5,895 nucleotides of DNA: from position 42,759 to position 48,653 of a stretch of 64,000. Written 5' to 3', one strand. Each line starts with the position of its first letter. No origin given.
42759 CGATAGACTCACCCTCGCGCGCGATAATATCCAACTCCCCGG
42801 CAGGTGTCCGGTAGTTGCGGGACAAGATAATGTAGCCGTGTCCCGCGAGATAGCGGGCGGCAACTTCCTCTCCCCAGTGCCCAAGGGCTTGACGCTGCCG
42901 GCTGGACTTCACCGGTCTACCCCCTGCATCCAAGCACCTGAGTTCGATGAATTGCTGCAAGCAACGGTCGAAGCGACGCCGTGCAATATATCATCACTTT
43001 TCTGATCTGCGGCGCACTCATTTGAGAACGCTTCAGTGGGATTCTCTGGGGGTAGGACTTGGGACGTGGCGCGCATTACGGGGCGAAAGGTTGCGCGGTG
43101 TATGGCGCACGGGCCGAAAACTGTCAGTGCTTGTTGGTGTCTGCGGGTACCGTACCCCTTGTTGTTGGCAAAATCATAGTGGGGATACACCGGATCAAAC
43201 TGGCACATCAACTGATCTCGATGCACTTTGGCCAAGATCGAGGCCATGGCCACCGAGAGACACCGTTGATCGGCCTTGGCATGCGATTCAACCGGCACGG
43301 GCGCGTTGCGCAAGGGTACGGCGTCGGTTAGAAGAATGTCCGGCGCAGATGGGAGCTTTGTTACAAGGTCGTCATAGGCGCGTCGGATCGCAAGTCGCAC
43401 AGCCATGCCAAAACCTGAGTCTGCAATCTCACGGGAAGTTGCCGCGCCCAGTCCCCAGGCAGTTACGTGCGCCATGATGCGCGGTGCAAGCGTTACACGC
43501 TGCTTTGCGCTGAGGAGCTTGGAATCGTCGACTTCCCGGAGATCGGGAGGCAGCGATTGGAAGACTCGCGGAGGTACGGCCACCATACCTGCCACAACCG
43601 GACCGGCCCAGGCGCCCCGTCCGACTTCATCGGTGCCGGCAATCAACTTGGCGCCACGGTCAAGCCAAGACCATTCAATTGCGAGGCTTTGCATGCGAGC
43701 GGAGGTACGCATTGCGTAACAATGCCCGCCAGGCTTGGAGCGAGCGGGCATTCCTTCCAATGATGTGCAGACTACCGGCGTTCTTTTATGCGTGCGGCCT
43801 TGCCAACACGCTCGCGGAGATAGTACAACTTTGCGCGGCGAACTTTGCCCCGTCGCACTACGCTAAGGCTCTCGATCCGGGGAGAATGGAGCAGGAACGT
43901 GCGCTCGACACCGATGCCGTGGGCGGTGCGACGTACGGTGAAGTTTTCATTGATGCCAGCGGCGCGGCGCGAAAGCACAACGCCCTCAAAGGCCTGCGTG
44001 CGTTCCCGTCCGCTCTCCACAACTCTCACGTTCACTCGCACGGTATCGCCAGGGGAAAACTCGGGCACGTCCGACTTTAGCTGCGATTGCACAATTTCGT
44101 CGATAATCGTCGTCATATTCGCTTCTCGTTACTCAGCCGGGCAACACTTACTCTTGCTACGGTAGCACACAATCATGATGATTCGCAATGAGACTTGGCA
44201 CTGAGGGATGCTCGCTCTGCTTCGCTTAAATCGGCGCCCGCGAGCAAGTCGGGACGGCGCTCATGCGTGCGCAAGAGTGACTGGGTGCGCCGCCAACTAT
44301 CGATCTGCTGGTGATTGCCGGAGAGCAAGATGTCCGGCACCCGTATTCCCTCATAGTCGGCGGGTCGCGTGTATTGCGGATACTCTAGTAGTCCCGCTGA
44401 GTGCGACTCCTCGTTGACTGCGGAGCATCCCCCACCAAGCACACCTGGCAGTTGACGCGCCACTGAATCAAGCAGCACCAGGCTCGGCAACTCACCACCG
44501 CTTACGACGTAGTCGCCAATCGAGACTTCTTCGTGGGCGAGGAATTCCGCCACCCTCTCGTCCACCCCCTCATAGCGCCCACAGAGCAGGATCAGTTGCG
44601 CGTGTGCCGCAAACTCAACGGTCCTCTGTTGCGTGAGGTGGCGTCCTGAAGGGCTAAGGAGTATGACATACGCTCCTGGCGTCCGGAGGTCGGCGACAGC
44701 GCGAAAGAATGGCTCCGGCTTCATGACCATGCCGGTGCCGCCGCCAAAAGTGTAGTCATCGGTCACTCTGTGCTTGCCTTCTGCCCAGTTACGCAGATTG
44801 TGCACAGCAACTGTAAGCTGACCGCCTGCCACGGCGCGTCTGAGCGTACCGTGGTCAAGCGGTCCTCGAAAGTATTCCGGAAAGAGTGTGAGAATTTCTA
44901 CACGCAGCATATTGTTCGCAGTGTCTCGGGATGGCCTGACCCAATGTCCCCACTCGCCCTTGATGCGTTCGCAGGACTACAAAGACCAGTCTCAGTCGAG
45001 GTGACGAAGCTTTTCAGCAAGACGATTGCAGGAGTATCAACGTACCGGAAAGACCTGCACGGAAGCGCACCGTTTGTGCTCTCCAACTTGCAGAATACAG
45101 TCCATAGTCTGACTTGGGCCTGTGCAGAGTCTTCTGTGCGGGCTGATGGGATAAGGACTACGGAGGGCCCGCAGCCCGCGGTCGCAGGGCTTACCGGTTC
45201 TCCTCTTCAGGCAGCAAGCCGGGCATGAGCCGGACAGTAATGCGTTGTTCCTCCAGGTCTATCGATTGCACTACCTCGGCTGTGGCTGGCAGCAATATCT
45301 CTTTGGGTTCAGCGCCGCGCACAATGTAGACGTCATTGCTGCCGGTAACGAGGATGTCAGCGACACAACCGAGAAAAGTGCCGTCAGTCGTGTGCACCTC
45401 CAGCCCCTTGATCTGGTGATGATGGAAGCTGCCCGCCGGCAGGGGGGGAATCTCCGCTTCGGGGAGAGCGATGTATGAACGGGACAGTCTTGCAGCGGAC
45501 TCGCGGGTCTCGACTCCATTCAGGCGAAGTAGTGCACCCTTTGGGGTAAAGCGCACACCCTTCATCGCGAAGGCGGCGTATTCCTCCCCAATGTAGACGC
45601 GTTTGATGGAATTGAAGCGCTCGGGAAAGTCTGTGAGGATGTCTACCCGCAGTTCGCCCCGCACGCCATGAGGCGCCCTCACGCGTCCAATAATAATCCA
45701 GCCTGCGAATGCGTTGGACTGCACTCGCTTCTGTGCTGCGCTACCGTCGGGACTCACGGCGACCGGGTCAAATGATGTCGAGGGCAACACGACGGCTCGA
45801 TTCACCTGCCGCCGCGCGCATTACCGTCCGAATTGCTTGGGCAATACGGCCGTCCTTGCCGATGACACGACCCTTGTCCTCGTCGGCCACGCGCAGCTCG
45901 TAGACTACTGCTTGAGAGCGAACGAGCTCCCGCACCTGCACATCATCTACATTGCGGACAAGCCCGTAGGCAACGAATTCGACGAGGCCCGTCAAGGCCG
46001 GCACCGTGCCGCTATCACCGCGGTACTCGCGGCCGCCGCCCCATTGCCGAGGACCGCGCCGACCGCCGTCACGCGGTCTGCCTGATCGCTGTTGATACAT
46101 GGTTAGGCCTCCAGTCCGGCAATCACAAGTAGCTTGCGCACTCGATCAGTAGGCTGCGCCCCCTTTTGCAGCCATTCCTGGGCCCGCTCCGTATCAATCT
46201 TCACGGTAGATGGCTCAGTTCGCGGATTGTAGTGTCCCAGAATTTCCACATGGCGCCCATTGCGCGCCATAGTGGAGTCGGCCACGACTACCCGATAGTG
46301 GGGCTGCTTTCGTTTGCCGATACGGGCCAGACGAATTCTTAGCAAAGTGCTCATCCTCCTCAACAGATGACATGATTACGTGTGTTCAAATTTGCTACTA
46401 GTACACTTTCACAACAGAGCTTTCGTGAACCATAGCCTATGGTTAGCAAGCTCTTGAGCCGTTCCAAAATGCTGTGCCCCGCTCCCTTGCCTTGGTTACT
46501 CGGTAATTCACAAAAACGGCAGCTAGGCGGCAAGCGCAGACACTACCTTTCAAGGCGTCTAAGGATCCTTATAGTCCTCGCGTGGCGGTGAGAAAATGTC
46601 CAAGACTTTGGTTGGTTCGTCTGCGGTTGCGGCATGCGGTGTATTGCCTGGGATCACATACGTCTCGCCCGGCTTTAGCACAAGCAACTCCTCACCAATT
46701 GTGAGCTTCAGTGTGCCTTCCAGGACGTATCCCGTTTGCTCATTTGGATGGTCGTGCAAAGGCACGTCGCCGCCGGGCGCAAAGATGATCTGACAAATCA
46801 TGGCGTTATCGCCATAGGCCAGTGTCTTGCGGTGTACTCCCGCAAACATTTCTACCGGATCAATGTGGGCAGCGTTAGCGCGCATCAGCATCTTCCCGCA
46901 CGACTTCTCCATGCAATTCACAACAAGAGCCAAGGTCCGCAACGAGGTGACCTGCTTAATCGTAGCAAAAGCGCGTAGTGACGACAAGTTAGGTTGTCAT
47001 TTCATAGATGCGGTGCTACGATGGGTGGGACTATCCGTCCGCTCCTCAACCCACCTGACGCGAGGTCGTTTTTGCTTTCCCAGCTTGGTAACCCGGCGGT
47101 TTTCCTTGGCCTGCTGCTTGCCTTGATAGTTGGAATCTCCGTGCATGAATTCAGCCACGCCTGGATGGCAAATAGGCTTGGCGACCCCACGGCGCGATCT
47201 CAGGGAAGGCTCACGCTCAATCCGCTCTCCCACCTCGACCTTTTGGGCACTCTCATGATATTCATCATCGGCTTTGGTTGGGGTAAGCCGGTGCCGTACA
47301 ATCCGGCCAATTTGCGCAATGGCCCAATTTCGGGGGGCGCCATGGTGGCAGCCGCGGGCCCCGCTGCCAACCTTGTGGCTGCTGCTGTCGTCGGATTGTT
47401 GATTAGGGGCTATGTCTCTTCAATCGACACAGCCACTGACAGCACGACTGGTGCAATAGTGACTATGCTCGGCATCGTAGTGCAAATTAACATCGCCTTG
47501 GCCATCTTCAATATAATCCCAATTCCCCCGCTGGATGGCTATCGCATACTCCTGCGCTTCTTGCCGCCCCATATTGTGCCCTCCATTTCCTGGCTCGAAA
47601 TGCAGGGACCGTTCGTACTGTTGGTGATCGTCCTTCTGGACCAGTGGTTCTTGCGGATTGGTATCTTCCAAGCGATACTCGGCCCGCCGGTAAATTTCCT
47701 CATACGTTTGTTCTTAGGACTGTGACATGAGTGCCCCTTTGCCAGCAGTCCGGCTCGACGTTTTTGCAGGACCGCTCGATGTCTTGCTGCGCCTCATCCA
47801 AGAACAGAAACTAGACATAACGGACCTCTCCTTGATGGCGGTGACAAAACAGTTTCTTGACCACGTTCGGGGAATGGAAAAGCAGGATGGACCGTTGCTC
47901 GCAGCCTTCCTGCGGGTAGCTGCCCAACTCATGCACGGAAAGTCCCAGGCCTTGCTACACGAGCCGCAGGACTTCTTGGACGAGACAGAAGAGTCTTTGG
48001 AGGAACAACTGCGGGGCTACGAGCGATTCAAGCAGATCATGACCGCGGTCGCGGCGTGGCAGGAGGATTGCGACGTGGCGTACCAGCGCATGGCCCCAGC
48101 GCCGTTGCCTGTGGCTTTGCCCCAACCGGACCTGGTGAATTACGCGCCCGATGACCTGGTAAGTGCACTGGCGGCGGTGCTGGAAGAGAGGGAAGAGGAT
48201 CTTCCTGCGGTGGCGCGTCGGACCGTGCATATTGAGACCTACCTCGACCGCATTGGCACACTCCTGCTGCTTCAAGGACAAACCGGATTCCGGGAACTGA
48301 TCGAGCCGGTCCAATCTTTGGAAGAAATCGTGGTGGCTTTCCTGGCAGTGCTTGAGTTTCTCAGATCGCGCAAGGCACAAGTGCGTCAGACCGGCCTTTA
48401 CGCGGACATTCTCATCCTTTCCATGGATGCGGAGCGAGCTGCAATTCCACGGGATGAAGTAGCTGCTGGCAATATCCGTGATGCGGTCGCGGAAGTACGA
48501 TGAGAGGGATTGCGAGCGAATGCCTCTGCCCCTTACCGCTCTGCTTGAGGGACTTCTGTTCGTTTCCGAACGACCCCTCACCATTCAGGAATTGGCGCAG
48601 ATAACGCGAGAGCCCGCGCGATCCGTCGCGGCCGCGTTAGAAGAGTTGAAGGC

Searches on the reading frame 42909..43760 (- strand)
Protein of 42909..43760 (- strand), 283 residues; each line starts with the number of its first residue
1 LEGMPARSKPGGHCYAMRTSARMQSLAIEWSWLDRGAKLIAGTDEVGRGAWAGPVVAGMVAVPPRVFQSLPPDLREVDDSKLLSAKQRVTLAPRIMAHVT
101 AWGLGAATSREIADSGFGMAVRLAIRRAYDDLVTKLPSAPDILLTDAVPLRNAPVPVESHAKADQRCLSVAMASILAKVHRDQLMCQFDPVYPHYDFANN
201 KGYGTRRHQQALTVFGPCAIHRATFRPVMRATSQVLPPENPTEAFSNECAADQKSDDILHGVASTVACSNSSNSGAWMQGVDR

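Call 76: search_protein_families(library=pfam, proteins=[window:42909-43760:-], max_evalue=0.001)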
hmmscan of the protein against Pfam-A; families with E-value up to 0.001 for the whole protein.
window:42909-43760:- (283 aa): 1 family
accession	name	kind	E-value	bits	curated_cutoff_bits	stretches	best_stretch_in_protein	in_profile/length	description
PF01351.25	RNase_HII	-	1.7e-28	100.3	25.8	1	41-226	1-197/199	Ribonuclease HII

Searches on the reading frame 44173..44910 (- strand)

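Call 76: search_protein_families(library=pfam, proteins=[window:44173-44910:-], max_evalue=0.001)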
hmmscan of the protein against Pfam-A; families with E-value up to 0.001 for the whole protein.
window:44173-44910:- (245 aa): 1 family
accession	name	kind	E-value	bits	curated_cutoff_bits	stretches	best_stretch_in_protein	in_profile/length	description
PF01746.26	tRNA_m1G_MT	-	2.1e-55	188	27.3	1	25-220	3-195/195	tRNA (Guanine-1)-methyltransferase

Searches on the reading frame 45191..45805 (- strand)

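Call 76: search_protein_families(library=pfam, proteins=[window:45191-45805:-], max_evalue=0.001)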
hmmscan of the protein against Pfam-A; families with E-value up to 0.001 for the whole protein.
window:45191-45805:- (204 aa): 3 families
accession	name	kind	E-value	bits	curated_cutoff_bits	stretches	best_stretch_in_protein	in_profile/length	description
PF01782.24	RimM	-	3.7e-17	62.8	23.5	1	39-117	2-83/84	RimM N-terminal domain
PF24986.1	PRC_RimM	-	4.5e-14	52.3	27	1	129-196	1-68/69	RimM PRC barrel domain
PF05239.21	PRC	-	5.8e-09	36.3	21.2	1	126-197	3-77/78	PRC-barrel domain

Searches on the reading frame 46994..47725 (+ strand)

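Call 76: search_protein_families(library=pfam, proteins=[window:46994-47725:+], max_evalue=0.001)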
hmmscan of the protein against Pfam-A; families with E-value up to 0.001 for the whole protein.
window:46994-47725:+ (243 aa): 1 family
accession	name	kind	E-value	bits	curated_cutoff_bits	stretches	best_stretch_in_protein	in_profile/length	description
PF02163.28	Peptidase_M50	-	1e-12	48.3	27.2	1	40-190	2-194/221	Peptidase family M50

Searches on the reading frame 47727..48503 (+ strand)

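Call 76: search_protein_families(library=pfam, proteins=[window:47727-48503:+], max_evalue=0.001)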
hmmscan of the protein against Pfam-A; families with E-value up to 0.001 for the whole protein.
window:47727-48503:+ (258 aa): 1 family
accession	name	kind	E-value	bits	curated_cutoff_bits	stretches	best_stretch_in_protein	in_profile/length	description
PF02616.19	SMC_ScpA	-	6.9e-16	59.4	24.6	2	23-103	1-90/232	Segregation and condensation protein ScpA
